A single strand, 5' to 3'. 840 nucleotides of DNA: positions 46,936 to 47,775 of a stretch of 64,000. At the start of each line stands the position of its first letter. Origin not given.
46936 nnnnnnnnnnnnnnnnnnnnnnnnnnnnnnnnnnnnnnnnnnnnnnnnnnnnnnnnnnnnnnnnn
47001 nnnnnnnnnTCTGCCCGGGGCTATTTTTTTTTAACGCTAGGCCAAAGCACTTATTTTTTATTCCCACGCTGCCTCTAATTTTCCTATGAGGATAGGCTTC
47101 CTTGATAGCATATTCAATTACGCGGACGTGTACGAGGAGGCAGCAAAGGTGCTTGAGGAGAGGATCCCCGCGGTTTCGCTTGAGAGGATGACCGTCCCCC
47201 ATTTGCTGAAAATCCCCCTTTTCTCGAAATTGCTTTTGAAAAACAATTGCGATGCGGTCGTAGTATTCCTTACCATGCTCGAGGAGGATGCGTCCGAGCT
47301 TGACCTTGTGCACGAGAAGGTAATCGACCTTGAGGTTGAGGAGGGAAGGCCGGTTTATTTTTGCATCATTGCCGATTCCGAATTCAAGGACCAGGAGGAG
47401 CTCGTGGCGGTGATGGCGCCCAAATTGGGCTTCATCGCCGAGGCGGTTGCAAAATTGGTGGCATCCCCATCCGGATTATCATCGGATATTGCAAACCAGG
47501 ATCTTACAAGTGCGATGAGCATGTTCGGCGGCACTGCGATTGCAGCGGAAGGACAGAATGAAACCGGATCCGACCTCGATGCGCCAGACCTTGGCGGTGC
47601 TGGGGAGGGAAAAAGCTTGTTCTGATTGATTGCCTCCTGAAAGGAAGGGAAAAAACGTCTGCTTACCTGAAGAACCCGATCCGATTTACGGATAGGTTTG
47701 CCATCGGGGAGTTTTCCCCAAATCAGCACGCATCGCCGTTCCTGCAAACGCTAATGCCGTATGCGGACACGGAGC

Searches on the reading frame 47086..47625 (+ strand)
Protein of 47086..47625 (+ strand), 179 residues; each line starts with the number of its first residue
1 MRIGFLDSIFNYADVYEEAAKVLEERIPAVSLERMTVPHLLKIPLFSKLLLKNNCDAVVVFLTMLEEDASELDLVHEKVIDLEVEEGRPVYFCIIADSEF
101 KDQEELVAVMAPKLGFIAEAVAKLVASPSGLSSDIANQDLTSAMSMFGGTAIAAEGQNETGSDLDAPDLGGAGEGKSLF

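Call 10: search_protein_families(library=pfam, proteins=[window:47086-47625:+], max_evalue=0.001)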
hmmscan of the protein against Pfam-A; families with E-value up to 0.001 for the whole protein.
window:47086-47625:+ (179 aa): 1 family
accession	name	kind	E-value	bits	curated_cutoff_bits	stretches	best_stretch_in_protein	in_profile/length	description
PF00885.24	DMRL_synthase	-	1.3e-07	32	26.7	1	1-105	2-114/139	6,7-dimethyl-8-ribityllumazine synthase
